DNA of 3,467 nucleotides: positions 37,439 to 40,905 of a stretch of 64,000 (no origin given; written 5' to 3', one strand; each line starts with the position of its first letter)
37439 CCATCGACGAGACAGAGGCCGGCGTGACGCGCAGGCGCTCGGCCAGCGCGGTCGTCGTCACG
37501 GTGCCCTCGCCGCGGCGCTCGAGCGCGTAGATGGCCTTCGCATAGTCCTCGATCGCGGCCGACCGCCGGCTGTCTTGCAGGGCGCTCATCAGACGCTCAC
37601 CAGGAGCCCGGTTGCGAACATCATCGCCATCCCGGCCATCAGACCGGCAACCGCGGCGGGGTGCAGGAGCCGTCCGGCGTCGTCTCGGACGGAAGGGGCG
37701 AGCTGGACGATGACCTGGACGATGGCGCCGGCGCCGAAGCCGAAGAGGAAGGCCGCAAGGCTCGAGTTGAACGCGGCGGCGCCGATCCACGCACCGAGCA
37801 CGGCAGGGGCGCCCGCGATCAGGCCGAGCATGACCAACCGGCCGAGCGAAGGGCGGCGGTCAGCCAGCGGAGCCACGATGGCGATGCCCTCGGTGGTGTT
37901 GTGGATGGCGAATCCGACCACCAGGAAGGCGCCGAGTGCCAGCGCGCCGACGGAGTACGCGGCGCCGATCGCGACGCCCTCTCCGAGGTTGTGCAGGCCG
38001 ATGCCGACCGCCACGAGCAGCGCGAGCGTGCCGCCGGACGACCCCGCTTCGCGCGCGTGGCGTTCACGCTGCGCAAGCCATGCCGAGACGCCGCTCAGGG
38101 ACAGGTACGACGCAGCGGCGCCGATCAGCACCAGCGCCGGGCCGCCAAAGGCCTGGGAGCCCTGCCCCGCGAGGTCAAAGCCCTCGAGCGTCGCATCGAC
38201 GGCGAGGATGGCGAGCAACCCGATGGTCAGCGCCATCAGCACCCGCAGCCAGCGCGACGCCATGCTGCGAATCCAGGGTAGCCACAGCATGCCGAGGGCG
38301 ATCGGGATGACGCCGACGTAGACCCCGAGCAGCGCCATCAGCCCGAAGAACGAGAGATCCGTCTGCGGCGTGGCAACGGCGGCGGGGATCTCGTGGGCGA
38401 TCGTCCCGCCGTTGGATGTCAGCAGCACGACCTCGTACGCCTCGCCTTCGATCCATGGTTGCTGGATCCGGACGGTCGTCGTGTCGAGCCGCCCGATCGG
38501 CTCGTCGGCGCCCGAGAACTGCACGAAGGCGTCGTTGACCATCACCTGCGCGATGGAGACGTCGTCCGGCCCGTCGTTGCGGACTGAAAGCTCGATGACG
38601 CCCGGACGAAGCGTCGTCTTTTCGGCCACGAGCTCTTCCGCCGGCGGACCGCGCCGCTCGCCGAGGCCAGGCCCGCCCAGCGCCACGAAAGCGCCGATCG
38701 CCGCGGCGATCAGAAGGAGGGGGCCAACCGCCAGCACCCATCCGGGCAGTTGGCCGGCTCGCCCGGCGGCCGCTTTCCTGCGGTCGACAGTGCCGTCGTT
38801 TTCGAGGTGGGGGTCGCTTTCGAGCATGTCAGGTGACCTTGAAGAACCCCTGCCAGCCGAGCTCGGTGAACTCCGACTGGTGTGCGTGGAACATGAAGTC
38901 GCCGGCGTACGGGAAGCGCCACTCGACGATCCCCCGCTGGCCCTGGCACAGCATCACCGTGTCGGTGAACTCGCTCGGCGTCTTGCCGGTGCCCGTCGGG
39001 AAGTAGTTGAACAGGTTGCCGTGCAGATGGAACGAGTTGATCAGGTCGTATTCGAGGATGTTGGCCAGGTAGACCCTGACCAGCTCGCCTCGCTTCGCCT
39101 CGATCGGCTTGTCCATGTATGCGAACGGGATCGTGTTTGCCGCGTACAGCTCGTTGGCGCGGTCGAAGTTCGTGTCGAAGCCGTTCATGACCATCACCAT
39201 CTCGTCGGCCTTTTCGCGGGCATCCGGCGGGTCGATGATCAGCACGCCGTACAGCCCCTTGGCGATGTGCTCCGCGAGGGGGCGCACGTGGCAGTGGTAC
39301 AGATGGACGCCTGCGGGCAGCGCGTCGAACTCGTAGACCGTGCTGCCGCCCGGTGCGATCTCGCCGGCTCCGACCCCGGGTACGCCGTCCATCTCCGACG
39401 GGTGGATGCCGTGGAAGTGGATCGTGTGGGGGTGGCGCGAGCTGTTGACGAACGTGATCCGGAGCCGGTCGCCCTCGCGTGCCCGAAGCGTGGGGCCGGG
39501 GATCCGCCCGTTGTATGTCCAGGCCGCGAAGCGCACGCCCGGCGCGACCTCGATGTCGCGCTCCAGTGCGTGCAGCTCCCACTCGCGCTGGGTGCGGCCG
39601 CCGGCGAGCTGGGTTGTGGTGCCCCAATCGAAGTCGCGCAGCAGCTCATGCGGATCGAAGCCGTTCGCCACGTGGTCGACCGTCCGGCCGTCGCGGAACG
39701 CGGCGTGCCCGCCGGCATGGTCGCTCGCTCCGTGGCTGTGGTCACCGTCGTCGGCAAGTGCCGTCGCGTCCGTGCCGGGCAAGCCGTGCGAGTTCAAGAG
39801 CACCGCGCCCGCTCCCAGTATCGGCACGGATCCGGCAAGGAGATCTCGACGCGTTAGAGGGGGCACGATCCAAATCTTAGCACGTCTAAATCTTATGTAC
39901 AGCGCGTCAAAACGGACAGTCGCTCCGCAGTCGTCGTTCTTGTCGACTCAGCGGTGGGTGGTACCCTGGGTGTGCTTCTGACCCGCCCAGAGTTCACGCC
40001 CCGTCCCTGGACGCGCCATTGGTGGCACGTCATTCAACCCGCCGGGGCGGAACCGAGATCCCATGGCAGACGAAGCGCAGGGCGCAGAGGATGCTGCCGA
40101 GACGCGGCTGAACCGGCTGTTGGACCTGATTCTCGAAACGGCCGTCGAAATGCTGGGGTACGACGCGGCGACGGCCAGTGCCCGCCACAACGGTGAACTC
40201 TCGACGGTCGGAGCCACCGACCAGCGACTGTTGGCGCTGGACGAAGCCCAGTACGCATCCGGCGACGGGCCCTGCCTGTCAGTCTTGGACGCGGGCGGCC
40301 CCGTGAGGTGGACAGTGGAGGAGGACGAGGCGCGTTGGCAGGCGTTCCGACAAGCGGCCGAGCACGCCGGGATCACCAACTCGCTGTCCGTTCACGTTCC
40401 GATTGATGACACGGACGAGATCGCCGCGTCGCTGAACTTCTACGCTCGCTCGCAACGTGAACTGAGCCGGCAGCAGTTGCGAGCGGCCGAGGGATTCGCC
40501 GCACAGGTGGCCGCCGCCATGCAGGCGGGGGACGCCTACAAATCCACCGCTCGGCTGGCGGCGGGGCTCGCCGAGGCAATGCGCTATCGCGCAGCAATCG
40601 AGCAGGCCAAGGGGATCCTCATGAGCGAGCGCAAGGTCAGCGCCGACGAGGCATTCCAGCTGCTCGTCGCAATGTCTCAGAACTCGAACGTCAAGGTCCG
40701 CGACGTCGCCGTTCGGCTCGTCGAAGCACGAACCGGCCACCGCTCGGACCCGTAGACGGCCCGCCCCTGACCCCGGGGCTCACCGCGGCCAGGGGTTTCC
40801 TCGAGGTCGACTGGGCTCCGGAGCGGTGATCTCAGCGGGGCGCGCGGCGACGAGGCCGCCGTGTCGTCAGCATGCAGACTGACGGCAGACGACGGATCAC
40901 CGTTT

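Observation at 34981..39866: Co-directional metal module: TAT-exported two-domain multicopper oxidase, ZIP importer with an extra extracytoplasmic domain, DtxR repressor, PilZ protein, di-metal oxidase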

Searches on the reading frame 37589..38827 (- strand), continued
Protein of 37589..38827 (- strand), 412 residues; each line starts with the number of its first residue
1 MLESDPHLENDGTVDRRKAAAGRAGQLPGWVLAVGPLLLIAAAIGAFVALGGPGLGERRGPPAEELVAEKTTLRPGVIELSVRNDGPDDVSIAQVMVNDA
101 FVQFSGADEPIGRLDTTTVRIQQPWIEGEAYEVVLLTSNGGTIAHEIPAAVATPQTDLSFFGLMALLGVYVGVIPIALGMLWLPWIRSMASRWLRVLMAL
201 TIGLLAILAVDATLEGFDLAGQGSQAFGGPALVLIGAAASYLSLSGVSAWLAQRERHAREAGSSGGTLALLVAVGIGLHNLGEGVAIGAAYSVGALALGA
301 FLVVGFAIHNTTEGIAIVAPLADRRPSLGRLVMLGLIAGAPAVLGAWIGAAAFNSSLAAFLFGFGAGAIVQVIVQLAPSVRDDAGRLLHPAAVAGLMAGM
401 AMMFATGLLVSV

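Call 91: search_protein_families(library=ncbifam, proteins=[L037:4614-5945:+], max_evalue=0.00001)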
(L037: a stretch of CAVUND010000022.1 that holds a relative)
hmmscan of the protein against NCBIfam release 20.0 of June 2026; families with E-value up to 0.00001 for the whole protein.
L037:4614-5945:+ (443 aa): 3 families
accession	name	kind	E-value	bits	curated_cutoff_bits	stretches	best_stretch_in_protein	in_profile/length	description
NF001923.0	PRK00701.1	subfamily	1.5e-155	518.2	430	1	38-442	25-437/439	Mn(2+) uptake NRAMP transporter MntH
TIGR01197.1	nramp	subfamily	3.4e-95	319.6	272.5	1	46-409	3-390/390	metal ion transporter, metal ion (Mn2+/Fe2+) transporter (Nramp) family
NF037982.1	Nramp_1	equivalog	2e-75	254.5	50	1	51-408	1-404/404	Nramp family divalent metal transporter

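Call 93: find_related_loci(query=P0348, collection=metagenome_contigs, flank=3500)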
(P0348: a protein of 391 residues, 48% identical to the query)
Query P0348 (391 aa) in metagenome_contigs; peptide patterns used: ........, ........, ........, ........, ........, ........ (x = any residue, [..] = any of these).
368 stretches matched a pattern; 27 encode a relative of the query (tblastn E <= 1e-3); 27 distinct loci.
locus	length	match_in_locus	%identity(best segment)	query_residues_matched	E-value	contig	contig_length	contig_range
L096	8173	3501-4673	100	1-391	0e+0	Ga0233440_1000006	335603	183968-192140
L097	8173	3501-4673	100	1-391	0e+0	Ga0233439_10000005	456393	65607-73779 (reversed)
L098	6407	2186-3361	82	1-391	0e+0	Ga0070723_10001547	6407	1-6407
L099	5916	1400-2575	81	1-391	0e+0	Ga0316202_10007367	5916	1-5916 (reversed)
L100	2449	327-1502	82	1-391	0e+0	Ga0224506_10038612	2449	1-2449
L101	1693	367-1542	80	1-391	0e+0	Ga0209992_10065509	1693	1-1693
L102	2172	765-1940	80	1-391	0e+0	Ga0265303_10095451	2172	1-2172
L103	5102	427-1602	80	1-391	0e+0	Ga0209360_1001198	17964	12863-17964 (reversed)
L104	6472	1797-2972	80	1-391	0e+0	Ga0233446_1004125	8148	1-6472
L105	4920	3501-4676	80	1-391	0e+0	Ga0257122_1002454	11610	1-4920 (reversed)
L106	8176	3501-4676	80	1-391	0e+0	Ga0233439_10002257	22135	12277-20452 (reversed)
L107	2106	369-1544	80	1-391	0e+0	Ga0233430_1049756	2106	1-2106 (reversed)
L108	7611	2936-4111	80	1-391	0e+0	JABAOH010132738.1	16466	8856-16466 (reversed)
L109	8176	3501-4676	80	1-391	0e+0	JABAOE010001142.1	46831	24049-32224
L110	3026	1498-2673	80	1-391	0e+0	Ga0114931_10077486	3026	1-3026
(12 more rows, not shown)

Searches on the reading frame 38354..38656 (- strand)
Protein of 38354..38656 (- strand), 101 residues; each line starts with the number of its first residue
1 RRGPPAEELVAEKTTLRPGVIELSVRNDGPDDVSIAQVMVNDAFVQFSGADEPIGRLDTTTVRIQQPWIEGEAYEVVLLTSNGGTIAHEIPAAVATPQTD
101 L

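Call 80: search_protein_families(library=pfam, proteins=[window:38354-38656:-], max_evalue=10)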
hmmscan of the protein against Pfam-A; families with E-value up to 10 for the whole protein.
window:38354-38656:- (101 aa): 0 families

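Call 81: predict_structure(alignment_id=A2)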
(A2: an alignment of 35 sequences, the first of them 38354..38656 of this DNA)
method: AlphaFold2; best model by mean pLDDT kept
length: 101 residues; sequences in the alignment: 35
mean_pLDDT: 89.7   pTM: 0.76
mean pLDDT of the five models: 89.7, 86.9, 84.1, 82.9, 79.5
residues with pLDDT >= 90: 77; 70-90: 18; 50-70: 3; < 50: 3
segments of 3 or more residues with pLDDT < 50: none
pLDDT, mean of each block of 10 residues (from residue 1): 70 93 94 95 94 95 94 94 90 82 49
secondary structure, 60 per line:
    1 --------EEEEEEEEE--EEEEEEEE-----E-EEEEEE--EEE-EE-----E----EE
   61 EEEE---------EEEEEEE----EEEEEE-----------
elements in order: E9-17 E20-27 E35-40 E43-45 E59-64 E74-80 E85-90

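Call 84: fold_search(model_id=the predicted structure, library=pdb)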
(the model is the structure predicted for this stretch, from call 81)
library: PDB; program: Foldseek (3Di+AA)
matches with E <= 10: 1474; with E <= 0.001: 1
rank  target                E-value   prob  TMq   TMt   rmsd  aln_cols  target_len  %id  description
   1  8fk7_A                9.0e-05  1.00  0.72  0.55   2.9        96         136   23  Structure of the Pyrobaculum calidifontis flagellar-like archaeal type IV pilus (released 2023-06-28)
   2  4p94_B                1.2e-03  1.00  0.66  0.52   4.4       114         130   11  The crystal structure of the soluble domain of Sulfolobus acidocaldarius FlaF (residues 35-164) (released 2015-04-22)
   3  5tuh_B                1.3e-03  1.00  0.68  0.67   2.7       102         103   12  Archaellum periplasmic stator protein FlaG from Sulfolobus acidocaldarius (released 2018-01-10)
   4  5tuh_A                1.5e-03  1.00  0.70  0.66   2.6       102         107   14  Archaellum periplasmic stator protein FlaG from Sulfolobus acidocaldarius (released 2018-01-10)
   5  8q30_0                1.7e-03  1.00  0.60  0.45   3.1        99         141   16  Sulfolobus acidocaldarius AAP filament. (released 2024-03-06)
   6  5tug_A                4.3e-03  1.00  0.67  0.59   2.7       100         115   13  Archaellum periplasmic stator protein complex FlaF and FlaG from Sulfolobus acidocaldarius (released 2018-01-10)
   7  9eq7_B                4.3e-03  1.00  0.58  0.36   5.6       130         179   11  Halobacterium salinarum archaellum filament (released 2024-07-17)
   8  6pbk_A                5.3e-03  1.00  0.66  0.59   2.8       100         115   13  Archaellum periplasmic stator protein complex FlaF and FlaG from Sulfolobus acidocaldarius (released 2019-11-20)
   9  4p94_A                5.6e-03  1.00  0.62  0.55   6.3       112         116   10  The crystal structure of the soluble domain of Sulfolobus acidocaldarius FlaF (residues 35-164) (released 2015-04-22)
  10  4zbh                  5.8e-03  1.00  0.59  0.51   6.7       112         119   10  THE CRYSTAL STRUCTURE OF THE SOLUBLE DOMAIN OF SULFOLOBUS ACIDOCALDARIUS FLAF (released 2015-04-29)
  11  9eq7_L                6.5e-03  1.00  0.57  0.35   7.2       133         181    9  Halobacterium salinarum archaellum filament (released 2024-07-17)
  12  9eq7_E                8.8e-03  1.00  0.61  0.38   4.3       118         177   10  Halobacterium salinarum archaellum filament (released 2024-07-17)
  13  6w8u_A                1.1e-02  1.00  0.63  0.48   4.6       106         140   14  Cryo-EM of the Pyrobaculum arsenaticum pilus (released 2020-07-08)
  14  2l3b_MODEL_1_A        1.8e-02  0.99  0.42  0.35   7.9       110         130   11  Solution NMR structure of the BT_0084 lipoprotein from Bacteroides thetaiotaomicron, Northeast Structural Geno (released 2010-11-10)
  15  9ppp_A                1.8e-02  0.95  0.31  0.18   6.8       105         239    8  Structure of Alpha Appendage of AP2 bound to the extended FxDxF motif derived of CCDC32 (released 2026-04-08)
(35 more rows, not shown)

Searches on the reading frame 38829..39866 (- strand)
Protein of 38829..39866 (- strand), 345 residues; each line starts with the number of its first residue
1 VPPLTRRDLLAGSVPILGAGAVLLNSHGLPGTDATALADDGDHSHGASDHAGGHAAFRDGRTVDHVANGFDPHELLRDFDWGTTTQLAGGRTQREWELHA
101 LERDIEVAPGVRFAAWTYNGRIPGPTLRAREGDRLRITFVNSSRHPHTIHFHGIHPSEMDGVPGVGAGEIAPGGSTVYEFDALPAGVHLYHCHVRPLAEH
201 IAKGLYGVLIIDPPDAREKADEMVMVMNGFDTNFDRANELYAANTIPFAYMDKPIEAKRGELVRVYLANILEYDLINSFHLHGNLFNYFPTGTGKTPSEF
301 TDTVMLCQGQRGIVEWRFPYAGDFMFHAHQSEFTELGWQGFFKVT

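Call 4: search_protein_families(library=pfam, proteins=[window:38829-39866:-], max_evalue=0.01)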
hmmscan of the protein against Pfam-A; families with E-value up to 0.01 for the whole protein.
window:38829-39866:- (345 aa): 2 families
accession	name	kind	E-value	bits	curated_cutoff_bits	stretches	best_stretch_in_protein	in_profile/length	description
PF07732.21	Cu-oxidase_3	-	2.2e-28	99.2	21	1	106-214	8-117/119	Multicopper oxidase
PF07731.20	Cu-oxidase_2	-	3e-24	85.7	20.4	3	236-340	23-129/137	Multicopper oxidase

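Call 5: search_protein_families(library=ncbifam, proteins=[window:38829-39866:-], max_evalue=0.01)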
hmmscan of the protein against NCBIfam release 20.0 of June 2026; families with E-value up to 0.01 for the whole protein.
window:38829-39866:- (345 aa): 8 families
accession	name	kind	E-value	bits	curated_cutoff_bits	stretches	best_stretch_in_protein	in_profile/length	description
TIGR02376.1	Cu_nitrite_red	equivalog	1.2e-29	103.7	296.3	1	93-218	27-151/326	copper-containing nitrite reductase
TIGR01480.1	copper_res_A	subfamily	6.5e-27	94.2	478.95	1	91-217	43-166/593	copper resistance system multicopper oxidase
NF008205.1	PRK10965.1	equivalog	1.4e-17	63.7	525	1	98-217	50-169/529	multicopper oxidase CueO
TIGR03388.1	ascorbase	equivalog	4.1e-16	58.8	614.8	1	114-218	21-126/542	L-ascorbate oxidase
TIGR03389.1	laccase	equivalog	6.7e-12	45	558.9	1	116-216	25-125/539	laccase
TIGR03390.1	ascorbOXfungal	equivalog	4.8e-06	25.4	445.35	1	116-212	30-131/538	L-ascorbate oxidase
NF045554.1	AmiPhnlOxPhsA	equivalog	6.6e-06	25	950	1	115-185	45-113/581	O-aminophenol oxidase PhsA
NF008135.0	PRK10883.1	equivalog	0.0066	15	581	0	109-211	61-163/471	cell division protein FtsP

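Call 8: search_solved_structures(query=window:38829-39866:-, max_evalue=0.00001, show_alignments=2)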
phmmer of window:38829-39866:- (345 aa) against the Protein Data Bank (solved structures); distinct sequences matched with E-value up to 0.00001: 234 (the best 60 are shown).
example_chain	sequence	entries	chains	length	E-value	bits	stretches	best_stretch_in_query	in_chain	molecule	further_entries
3gdc_A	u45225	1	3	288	2.2e-123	415.2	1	68-344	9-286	Multicopper oxidase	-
7rab_A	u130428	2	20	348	7.6e-106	357.5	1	36-344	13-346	multicopper oxidase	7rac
9cck_C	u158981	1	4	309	2.4e-47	165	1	96-331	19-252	Copper-containing nitrite reductase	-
9cck_A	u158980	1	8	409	4.9e-47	164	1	96-331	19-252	Copper-containing nitrite reductase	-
1kbv_A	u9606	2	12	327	7.4e-32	114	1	98-329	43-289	Major outer membrane protein PAN 1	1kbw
5tb7_A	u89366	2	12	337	8e-32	113.9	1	98-329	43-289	Nitrite reductase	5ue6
6qpt_A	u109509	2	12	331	9.1e-31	110.4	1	97-237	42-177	Copper-containing nitrite reductase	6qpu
8qgf_A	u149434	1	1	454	1.3e-30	109.9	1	97-329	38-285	Copper-containing nitrite reductase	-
5obo_A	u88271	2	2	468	1.5e-30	109.8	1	97-329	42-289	Nitrite reductase, copper-containing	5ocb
9fuk_A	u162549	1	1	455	1.9e-30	109.4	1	97-329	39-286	Copper-containing nitrite reductase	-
7r2u_A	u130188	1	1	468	2.1e-30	109.2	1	97-329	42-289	Copper-containing nitrite reductase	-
9fui_A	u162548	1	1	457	2.2e-30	109.2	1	97-329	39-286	Copper-containing nitrite reductase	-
9fom_A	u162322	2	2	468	2.5e-30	109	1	97-329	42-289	Copper-containing nitrite reductase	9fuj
9fuh_A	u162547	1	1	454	2.5e-30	109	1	97-329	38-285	Copper-containing nitrite reductase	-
6qpv_A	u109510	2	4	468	2.8e-30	108.9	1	97-329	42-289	Copper-containing nitrite reductase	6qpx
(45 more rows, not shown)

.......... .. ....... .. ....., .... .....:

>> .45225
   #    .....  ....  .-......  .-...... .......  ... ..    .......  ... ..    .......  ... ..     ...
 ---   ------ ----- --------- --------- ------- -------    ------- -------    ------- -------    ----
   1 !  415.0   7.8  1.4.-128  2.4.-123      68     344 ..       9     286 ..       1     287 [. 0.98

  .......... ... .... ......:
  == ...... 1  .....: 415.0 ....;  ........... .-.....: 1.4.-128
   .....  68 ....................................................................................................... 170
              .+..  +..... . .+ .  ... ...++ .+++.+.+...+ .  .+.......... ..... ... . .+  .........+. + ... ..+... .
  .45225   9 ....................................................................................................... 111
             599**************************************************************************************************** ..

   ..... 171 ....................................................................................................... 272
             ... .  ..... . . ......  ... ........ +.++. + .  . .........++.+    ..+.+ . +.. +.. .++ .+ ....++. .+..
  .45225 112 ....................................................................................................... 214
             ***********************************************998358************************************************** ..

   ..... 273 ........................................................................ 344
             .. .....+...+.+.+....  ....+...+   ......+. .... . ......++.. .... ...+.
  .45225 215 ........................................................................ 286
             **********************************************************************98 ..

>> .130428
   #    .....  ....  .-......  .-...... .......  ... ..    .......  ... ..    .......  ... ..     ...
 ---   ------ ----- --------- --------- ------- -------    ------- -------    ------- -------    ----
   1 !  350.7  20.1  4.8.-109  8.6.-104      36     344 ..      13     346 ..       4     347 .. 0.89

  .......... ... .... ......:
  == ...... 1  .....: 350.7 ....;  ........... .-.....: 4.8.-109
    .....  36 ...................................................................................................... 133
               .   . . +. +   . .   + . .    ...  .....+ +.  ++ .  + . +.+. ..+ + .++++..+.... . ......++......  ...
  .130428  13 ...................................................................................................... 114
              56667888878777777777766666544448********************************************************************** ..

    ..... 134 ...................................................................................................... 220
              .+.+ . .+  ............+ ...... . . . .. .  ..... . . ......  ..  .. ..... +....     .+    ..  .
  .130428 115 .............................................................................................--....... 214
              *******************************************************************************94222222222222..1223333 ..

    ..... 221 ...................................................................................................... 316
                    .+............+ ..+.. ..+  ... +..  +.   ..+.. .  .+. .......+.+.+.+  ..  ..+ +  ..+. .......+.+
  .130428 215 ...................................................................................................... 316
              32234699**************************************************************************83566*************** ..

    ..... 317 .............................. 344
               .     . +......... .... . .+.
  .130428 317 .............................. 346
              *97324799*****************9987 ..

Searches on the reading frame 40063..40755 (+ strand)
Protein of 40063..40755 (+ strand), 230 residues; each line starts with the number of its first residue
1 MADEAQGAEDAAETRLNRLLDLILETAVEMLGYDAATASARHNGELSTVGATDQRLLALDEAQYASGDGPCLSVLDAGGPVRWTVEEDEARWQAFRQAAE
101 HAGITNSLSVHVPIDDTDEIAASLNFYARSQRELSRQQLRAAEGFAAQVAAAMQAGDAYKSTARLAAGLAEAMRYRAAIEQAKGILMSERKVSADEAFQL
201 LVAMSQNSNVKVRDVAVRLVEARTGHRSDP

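Call 4: search_protein_families(library=pfam, proteins=[window:40063-40755:+], max_evalue=0.01)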
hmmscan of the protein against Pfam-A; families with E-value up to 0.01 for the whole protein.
window:40063-40755:+ (230 aa): 3 families
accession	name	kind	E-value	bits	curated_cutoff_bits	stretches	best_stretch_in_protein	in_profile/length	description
PF03861.19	ANTAR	-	2.4e-18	66.1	27.3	1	169-220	3-54/54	ANTAR domain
PF13185.12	GAF_2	-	6.1e-12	46.4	28.6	1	14-154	2-136/136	GAF domain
PF01590.32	GAF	-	2.6e-08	34.9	22.4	1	16-152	2-132/133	GAF domain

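Call 5: search_protein_families(library=ncbifam, proteins=[window:40063-40755:+], max_evalue=0.01)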
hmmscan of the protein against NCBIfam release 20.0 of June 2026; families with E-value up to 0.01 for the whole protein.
window:40063-40755:+ (230 aa): 0 families
